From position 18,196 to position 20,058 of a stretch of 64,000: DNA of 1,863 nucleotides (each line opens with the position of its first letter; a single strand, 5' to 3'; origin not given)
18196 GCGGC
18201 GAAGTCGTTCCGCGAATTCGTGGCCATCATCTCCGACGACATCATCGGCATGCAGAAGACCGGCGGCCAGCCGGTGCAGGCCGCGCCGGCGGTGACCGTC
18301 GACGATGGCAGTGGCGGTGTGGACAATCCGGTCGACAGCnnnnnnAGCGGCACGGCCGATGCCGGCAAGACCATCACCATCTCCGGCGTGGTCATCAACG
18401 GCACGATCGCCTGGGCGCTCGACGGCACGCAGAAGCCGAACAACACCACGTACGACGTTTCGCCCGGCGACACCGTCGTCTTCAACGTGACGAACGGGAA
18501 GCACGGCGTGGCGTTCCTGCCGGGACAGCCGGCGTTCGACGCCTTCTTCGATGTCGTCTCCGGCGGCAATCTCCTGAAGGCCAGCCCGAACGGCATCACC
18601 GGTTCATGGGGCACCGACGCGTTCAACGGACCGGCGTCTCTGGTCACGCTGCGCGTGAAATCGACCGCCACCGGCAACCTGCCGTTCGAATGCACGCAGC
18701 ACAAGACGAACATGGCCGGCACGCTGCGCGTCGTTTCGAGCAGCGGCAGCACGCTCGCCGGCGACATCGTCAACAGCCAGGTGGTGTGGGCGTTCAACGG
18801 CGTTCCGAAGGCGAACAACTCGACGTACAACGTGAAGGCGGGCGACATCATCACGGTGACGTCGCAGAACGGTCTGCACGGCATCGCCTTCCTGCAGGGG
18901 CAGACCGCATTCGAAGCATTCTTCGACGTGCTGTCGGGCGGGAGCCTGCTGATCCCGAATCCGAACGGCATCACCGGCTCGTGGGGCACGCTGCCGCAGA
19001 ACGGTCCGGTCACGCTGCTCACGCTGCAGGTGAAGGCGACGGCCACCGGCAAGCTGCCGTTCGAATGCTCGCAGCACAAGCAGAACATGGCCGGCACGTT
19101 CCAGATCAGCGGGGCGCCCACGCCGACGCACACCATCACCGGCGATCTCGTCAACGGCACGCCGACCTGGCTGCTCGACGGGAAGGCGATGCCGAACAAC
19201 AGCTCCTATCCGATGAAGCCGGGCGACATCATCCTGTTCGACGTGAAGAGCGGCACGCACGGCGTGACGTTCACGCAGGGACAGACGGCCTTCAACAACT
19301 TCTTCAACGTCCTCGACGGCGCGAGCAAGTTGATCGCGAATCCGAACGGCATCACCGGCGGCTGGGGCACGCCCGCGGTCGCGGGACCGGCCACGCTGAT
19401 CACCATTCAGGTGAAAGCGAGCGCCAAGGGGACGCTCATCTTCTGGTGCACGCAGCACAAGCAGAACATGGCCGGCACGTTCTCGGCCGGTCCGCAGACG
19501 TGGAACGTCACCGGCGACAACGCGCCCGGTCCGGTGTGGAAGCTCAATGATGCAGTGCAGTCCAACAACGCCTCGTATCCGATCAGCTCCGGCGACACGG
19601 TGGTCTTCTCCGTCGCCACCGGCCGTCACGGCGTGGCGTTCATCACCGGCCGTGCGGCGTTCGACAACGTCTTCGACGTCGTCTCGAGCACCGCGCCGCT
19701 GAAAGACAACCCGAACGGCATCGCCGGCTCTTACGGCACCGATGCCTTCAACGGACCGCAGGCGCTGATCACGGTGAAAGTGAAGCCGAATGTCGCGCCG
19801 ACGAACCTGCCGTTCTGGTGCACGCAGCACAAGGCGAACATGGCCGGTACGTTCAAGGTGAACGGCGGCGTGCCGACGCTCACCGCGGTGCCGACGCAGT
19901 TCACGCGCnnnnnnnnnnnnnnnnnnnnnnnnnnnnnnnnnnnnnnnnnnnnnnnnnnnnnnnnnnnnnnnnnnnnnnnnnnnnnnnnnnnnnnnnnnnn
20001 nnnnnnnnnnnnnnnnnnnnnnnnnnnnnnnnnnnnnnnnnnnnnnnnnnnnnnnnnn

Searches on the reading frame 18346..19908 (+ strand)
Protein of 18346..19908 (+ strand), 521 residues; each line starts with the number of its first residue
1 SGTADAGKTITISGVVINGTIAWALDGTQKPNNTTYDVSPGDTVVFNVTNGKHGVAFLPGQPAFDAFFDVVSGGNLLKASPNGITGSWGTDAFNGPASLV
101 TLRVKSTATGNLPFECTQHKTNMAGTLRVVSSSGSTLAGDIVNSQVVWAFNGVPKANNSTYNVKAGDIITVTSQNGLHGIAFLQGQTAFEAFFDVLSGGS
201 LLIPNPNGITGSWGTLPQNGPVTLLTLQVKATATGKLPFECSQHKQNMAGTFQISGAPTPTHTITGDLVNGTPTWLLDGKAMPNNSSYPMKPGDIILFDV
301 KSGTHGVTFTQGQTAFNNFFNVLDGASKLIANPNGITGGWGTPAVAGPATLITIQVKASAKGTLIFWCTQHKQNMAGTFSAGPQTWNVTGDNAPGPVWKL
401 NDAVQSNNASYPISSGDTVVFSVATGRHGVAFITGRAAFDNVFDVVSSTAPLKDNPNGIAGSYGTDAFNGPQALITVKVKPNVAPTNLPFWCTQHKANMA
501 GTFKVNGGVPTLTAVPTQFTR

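Call 80: search_protein_families(library=pfam, proteins=[window:18346-19908:+], max_evalue=1)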
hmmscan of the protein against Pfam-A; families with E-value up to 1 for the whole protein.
window:18346-19908:+ (521 aa): 8 families
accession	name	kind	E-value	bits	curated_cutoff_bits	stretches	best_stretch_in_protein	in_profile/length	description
PF02933.23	CDC48_2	-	0.00036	20.5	22.4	0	287-309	16-36/64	Cell division protein 48 (CDC48), domain 2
PF07883.17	Cupin_2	-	0.0031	17.6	27.2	0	14-48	22-50/70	Cupin domain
PF21557.3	RhaB_D2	-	0.015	15.6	27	0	9-57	47-96/172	Alpha-L-rhamnosidase, domain D2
PF22814.2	WelO5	-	0.022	14.7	27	0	286-314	227-255/277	Carrier-protein-independent halogenase WelO5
PF00166.26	Cpn10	-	0.055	13.9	21.1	0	30-52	50-72/93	Chaperonin 10 Kd subunit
PF12671.13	Amidase_6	-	0.08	13.5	23.2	0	363-425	56-115/163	Putative amidase domain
PF00877.26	NLPC_P60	-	0.084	13.3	23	0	285-310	46-71/105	NlpC/P60 family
PF22934.1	SPRTN_ZBD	-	0.12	12.9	27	0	477-503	20-46/48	Spartan-like zinc binding domain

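Call 81: search_solved_structures(query=window:18346-19908:+, max_evalue=1)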
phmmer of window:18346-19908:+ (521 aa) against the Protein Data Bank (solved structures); distinct sequences matched with E-value up to 1: 5.
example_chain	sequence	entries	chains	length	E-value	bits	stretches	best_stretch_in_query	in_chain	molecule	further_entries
5uel_L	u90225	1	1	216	0.067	15.2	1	338-418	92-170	354NC102 Fab Light Chain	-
5uem_L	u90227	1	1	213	0.078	15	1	338-418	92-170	354NC37 Fab Light Chain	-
1kdi_A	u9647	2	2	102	0.26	13.3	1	305-380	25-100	PLASTOCYANIN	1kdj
3uor_A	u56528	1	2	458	0.31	13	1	203-279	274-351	ABC transporter sugar binding protein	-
2bz7_A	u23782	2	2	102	0.34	12.9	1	306-380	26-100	PLASTOCYANIN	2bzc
